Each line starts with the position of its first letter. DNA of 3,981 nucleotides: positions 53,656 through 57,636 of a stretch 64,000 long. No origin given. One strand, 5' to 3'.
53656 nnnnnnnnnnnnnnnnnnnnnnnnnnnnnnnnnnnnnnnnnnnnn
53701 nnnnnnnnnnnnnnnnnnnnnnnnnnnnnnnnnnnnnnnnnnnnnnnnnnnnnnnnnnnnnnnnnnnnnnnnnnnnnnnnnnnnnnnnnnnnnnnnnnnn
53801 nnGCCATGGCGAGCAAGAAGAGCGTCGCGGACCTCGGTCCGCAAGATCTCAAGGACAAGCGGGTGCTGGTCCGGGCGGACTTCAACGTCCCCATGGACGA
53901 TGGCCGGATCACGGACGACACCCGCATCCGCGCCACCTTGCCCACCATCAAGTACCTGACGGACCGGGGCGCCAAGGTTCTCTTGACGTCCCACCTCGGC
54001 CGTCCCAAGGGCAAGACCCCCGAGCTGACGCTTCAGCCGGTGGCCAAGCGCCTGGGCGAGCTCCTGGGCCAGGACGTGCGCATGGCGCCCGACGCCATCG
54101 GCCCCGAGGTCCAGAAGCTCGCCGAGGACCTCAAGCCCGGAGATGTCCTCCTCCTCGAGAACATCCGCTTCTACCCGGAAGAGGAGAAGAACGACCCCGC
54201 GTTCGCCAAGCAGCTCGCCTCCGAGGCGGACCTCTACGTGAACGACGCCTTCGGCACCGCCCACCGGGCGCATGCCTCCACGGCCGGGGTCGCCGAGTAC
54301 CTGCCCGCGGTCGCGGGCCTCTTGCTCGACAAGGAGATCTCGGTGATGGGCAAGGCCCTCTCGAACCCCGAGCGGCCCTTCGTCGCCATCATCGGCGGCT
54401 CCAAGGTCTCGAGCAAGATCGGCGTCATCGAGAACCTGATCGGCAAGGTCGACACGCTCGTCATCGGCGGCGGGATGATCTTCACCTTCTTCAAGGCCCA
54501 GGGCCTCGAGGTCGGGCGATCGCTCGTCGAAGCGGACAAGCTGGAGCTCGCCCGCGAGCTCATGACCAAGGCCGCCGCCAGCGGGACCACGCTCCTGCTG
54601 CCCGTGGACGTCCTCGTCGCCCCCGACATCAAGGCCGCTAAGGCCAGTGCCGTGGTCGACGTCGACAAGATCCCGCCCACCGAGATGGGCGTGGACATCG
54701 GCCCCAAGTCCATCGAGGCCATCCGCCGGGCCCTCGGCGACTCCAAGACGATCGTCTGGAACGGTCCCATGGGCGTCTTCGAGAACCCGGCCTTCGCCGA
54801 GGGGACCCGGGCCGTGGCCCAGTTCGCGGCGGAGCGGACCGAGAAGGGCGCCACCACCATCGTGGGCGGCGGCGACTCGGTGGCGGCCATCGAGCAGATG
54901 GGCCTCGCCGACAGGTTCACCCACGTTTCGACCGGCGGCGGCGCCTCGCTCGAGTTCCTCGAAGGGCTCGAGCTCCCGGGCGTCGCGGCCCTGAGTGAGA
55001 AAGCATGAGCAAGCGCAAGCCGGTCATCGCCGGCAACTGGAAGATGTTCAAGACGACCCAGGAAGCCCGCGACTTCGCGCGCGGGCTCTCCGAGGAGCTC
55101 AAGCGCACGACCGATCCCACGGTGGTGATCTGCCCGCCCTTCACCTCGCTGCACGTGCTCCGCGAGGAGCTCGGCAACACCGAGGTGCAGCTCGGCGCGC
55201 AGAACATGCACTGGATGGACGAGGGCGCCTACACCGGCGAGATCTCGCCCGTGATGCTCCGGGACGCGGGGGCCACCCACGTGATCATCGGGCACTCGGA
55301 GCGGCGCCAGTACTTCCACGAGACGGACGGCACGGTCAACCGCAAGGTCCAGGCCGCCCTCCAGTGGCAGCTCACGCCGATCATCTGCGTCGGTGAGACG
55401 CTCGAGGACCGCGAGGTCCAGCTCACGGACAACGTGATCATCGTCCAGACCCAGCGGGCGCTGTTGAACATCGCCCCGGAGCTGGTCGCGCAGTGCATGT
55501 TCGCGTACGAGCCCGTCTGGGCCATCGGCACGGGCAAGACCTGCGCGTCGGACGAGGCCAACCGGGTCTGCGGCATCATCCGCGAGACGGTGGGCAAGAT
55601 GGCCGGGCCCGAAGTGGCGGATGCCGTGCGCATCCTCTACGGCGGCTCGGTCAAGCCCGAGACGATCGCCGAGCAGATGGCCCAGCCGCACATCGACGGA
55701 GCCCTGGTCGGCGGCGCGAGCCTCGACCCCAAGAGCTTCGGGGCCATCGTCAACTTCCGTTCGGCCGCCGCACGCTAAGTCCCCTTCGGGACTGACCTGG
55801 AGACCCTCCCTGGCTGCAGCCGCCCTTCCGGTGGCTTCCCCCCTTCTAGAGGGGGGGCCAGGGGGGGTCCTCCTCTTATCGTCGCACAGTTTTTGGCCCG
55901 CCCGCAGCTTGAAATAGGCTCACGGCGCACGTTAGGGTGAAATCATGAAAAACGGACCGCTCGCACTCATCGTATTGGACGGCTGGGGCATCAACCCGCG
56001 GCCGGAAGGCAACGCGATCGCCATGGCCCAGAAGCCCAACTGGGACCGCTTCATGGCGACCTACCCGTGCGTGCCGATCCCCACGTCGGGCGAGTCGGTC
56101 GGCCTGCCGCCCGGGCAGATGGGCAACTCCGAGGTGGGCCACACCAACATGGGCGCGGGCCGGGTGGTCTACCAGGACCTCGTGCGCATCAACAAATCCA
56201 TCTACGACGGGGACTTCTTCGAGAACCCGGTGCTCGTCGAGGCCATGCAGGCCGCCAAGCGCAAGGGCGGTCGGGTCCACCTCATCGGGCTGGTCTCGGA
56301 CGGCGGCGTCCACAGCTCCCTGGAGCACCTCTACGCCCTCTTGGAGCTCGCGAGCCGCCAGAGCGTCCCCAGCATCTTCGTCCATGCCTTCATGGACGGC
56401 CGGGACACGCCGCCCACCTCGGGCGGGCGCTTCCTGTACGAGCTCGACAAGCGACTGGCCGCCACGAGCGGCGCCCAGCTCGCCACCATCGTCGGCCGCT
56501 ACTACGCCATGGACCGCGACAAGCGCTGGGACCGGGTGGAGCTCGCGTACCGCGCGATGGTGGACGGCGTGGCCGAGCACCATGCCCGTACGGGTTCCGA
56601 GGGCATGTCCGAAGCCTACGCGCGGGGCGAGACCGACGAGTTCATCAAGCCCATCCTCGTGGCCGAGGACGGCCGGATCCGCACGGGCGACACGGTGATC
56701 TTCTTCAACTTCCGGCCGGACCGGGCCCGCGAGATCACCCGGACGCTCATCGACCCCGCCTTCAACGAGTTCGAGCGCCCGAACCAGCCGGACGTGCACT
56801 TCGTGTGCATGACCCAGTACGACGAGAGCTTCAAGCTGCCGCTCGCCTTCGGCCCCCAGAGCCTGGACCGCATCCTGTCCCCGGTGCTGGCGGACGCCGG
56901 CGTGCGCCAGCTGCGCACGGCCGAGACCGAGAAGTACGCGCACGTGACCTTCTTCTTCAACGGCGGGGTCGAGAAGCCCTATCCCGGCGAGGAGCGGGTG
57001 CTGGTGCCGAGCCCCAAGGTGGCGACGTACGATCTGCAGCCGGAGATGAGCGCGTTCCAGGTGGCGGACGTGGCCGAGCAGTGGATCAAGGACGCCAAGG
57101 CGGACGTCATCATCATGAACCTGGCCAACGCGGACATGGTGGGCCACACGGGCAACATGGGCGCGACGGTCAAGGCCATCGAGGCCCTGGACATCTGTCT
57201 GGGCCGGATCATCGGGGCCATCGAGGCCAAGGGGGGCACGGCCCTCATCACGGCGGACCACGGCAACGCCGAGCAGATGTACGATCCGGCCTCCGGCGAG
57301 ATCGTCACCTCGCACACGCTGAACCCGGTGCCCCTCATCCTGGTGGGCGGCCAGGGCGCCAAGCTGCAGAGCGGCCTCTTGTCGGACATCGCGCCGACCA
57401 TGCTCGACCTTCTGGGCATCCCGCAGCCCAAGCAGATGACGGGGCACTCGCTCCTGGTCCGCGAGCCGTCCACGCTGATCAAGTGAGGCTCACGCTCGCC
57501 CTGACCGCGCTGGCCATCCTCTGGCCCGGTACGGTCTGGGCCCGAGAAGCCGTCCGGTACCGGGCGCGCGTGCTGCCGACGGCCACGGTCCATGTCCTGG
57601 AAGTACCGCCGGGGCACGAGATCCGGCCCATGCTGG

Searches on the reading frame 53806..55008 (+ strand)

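Call 40: search_protein_families(library=pfam, proteins=[window:53806-55008:+], max_evalue=0.001)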
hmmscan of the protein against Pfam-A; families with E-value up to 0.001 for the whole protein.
window:53806-55008:+ (400 aa): 1 family
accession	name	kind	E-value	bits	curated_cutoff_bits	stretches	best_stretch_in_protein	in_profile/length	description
PF00162.24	PGK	-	1.9e-167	557.5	27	1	14-387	5-378/379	Phosphoglycerate kinase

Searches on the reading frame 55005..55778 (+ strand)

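Call 40: search_protein_families(library=pfam, proteins=[window:55005-55778:+], max_evalue=0.001)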
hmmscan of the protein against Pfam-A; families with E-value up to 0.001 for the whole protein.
window:55005-55778:+ (257 aa): 1 family
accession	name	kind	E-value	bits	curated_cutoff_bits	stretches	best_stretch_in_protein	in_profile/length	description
PF00121.24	TIM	-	3.8e-94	315.2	20.1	1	6-251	1-244/245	Triosephosphate isomerase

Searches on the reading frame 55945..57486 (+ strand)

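Call 40: search_protein_families(library=pfam, proteins=[window:55945-57486:+], max_evalue=0.001)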
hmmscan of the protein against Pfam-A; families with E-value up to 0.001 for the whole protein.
window:55945-57486:+ (513 aa): 2 families
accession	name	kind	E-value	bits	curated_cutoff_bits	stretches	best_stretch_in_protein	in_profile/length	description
PF06415.18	iPGM_N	-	3.7e-85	285.3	27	1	82-294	1-217/217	BPG-independent PGAM N-terminus (iPGM_N)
PF01676.23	Metalloenzyme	-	3.8e-79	266.2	24.3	1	5-493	2-251/252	Metalloenzyme superfamily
